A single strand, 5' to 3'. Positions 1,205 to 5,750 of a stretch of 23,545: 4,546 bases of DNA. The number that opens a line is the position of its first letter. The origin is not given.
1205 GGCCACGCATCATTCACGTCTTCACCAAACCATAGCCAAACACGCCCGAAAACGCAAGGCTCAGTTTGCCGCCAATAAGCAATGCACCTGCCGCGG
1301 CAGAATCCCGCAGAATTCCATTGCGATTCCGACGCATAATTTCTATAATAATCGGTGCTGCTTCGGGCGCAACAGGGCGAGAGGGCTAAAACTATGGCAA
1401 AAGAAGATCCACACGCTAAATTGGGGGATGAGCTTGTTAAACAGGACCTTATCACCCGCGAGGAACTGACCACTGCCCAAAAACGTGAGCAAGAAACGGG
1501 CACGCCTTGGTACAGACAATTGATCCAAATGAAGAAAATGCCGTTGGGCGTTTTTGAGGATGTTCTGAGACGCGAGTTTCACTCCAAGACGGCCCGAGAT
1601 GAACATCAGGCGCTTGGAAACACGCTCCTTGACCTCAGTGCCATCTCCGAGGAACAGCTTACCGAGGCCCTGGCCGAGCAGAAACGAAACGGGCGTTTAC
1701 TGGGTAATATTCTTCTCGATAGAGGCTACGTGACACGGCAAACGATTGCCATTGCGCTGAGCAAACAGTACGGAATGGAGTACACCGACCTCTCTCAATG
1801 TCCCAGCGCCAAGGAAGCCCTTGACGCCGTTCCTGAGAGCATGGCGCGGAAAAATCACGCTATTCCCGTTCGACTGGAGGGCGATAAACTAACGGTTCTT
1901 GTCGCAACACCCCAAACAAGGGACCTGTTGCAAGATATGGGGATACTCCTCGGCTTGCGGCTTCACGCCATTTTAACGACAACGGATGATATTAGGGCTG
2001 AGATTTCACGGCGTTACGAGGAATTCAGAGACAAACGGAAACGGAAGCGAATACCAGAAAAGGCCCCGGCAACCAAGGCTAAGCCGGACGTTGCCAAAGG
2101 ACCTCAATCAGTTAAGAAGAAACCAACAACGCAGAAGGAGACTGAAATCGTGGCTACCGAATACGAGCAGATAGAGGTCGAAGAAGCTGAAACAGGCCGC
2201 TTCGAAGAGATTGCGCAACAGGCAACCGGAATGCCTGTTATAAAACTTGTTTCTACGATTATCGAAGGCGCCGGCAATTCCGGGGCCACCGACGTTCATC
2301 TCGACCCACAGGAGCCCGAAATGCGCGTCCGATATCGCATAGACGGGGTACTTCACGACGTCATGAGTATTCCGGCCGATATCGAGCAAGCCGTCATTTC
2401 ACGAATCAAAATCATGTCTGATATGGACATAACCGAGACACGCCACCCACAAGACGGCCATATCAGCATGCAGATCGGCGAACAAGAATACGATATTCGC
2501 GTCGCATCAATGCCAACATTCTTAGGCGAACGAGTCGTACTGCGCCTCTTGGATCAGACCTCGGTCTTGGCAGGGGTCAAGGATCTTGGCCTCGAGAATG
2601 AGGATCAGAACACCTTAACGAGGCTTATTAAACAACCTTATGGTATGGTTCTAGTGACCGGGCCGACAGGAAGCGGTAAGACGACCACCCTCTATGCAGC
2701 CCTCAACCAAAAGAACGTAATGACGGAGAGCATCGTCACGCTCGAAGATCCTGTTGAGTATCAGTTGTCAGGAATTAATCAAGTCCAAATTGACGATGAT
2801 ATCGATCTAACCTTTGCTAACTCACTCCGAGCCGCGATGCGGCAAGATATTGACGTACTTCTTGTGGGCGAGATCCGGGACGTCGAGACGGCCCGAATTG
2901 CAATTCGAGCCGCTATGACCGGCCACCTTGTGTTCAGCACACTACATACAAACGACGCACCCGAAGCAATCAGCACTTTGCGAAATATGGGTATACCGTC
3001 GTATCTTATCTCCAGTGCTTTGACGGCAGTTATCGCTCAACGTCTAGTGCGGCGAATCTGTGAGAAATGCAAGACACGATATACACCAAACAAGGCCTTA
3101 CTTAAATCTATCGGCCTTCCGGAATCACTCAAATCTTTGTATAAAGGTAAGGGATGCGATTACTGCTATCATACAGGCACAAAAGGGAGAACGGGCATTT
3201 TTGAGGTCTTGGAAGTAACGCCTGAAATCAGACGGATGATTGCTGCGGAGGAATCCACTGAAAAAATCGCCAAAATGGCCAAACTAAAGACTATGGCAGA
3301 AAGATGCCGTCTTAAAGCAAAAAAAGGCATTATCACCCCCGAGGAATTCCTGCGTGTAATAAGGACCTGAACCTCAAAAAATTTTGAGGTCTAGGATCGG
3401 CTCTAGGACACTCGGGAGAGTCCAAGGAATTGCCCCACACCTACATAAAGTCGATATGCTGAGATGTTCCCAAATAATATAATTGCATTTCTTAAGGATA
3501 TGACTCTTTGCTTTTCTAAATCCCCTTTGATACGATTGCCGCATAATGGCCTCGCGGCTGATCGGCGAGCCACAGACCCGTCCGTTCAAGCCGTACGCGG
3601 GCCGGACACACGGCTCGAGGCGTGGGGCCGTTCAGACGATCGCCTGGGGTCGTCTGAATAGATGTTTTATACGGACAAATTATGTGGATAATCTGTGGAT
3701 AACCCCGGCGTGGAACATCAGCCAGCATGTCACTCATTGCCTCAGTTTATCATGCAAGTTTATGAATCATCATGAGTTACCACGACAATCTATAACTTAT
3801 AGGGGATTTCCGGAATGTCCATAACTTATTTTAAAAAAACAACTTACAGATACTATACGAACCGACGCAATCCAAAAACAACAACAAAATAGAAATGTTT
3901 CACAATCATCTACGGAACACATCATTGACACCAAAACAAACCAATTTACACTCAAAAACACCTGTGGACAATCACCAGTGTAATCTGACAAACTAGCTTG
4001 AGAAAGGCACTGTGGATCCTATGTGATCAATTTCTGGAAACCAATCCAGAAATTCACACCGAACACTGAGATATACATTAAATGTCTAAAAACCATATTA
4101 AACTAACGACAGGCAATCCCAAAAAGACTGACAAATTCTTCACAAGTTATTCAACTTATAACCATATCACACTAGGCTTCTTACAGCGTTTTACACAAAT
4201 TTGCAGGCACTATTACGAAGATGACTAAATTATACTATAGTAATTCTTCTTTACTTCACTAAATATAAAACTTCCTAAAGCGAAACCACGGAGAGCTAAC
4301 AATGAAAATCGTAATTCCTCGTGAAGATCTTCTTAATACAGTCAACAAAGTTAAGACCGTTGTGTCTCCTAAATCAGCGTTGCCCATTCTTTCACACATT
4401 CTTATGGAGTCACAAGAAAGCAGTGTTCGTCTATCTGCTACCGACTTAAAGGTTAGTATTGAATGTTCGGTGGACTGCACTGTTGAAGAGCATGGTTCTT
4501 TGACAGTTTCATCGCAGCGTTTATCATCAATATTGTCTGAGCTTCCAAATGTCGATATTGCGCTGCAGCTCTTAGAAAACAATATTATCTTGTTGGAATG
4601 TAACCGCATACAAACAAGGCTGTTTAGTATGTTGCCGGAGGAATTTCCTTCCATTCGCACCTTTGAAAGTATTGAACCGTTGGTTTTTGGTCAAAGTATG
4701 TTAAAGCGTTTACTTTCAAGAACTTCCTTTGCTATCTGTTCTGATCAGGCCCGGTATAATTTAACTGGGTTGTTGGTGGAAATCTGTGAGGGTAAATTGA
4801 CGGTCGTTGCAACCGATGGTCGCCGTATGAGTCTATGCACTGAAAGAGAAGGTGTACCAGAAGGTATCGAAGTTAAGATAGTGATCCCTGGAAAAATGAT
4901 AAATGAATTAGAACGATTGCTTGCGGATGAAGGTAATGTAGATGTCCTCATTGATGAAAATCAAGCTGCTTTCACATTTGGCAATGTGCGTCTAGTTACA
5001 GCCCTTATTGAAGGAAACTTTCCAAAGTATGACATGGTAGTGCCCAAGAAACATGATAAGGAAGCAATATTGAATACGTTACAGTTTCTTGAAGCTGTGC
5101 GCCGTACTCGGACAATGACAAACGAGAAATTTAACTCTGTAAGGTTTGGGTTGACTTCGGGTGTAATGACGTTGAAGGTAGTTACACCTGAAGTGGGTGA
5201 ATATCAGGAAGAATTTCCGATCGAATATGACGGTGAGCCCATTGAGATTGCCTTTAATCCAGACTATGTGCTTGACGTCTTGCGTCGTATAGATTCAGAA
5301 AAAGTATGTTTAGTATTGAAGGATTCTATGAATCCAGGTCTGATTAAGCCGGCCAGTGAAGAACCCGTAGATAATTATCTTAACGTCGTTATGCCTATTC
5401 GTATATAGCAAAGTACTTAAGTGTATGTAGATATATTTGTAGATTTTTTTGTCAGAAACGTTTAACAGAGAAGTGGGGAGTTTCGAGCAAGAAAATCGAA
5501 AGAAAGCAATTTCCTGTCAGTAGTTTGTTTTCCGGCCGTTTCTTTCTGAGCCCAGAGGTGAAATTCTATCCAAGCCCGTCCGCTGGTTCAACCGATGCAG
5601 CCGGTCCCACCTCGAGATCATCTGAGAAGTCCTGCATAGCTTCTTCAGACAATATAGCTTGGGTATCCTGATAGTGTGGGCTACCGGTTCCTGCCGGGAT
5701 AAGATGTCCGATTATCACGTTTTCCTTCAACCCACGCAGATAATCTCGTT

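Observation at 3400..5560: Low-GC island carrying a DnaA-box cluster and dnaN, with no dnaA, wedged between a secretion ATPase and rpoC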

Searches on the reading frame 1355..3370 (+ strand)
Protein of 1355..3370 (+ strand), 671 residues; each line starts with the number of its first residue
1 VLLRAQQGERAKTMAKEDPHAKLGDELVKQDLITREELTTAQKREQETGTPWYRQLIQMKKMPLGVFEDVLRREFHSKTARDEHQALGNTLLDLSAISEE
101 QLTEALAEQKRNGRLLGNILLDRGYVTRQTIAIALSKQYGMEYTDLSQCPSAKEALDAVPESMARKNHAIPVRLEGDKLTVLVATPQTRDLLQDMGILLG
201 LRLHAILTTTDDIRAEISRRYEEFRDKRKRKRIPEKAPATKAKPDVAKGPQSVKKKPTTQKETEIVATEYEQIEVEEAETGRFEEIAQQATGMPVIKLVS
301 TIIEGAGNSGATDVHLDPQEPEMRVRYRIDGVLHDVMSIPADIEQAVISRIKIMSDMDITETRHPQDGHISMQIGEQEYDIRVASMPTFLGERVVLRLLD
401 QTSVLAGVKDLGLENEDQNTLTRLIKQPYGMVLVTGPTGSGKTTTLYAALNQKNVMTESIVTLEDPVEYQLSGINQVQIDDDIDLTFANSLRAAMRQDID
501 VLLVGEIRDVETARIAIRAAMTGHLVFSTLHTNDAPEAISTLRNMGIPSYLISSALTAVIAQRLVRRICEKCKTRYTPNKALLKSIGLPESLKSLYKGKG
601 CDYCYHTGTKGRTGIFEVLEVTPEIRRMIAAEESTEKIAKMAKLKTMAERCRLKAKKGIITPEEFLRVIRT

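Call 7: search_protein_families(library=pfam, proteins=[window:1355-3370:+])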
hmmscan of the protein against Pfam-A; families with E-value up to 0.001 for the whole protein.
window:1355-3370:+ (671 aa): 4 families
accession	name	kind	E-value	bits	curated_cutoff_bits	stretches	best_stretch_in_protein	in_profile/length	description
PF00437.27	T2SSE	-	3.6e-128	427.8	24.9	1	291-667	4-370/370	Type II/IV secretion system protein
PF05157.20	MshEN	-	2.4e-16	59.9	23.1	1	139-223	1-86/90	MshEN domain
PF13191.12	AAA_16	-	0.00028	21.9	32.6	1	423-521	14-120/167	AAA ATPase domain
PF13401.12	AAA_22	-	0.00098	19.9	27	0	429-465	5-41/130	AAA domain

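Call 50: search_protein_families(library=ncbifam, proteins=[window:1355-3370:+])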
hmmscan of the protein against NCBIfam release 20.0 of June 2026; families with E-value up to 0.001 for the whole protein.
window:1355-3370:+ (671 aa): 21 families
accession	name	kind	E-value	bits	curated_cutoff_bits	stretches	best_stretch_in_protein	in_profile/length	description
TIGR02538.1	type_IV_pilB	equivalog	6e-167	556.6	675.65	1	87-669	2-562/564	type IV-A pilus assembly ATPase PilB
TIGR02533.1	type_II_gspE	equivalog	2.4e-155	517.9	630.25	1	260-668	74-485/486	type II secretion system ATPase GspE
NF007755.0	PRK10436.1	equivalog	2e-127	425.7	617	1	258-669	48-459/465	type II secretion system protein GspE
NF053534.1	T4PilAsmATPsTfpB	equivalog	1.7e-121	406.5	850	1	288-669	194-582/584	type IV pilus assembly ATPase TfpB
NF041000.1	ATPase_ComGA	equivalog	2.7e-76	256.1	300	1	301-566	2-266/267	competence type IV pilus ATPase ComGA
TIGR01420.1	pilT_fam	subfamily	2.8e-52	178.1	319.1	1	301-572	4-275/343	PilT/PilU family type 4a pilus ATPase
TIGR02525.1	plasmid_TraJ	equivalog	7.4e-25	87.7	368.3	1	403-546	127-273/372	plasmid transfer ATPase TraJ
NF053729.1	c-di-GMP_motif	domain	4e-21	74.6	38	1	87-138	2-53/53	cyclic di-GMP-binding domain-containing protein, MshE-related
TIGR02524.1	dot_icm_DotB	equivalog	9.5e-17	61.2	463.3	1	427-542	132-256/358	Dot/Icm type IV secretion system ATPase DotB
NF008411.1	PRK11234.1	equivalog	4.1e-16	58.5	1170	1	69-236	466-632/723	cyclic di-3',5'-guanylate-activated glycosyltransferase NfrB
NF012033.0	PRK15489.1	equivalog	8.2e-16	57.3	537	1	82-248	488-653/703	glycosyl transferase family protein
TIGR02782.1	TrbB_P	equivalog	4.1e-15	55.8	304.55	1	419-544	127-254/303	P-type conjugative transfer ATPase TrbB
NF058587.1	archaellum_moto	equivalog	4.4e-15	55.4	550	1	432-564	278-417/527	archaellum flagellar ATPase motor FlaI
NF010469.0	PRK13894.1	subfamily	6.1e-14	52.1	508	1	415-544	136-266/320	conjugal transfer ATPase TrbB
TIGR02788.1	VirB11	equivalog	3.4e-12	46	249.95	1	431-549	146-269/308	P-type DNA transfer ATPase VirB11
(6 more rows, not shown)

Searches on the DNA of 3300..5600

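Call 33: search_rna_families(source=window, start=3300, end=5600, threshold=evalue, max_evalue=1)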
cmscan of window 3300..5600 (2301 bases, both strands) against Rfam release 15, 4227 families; matches with E-value up to 1: 1.
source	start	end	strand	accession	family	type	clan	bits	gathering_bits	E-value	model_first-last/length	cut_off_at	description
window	3700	3779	-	RF00603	SNORD23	Gene; snRNA; snoRNA; CD-box;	-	19.6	64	0.5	1-110/110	no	Small nucleolar RNA SNORD23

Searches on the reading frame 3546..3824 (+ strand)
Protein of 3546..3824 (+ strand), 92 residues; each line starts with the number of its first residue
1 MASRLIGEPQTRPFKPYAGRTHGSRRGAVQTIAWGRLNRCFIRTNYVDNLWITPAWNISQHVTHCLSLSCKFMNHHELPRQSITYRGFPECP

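Call 7: search_protein_families(library=pfam, proteins=[window:3546-3824:+])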
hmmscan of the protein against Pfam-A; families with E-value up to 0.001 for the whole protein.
window:3546-3824:+ (92 aa): 0 families
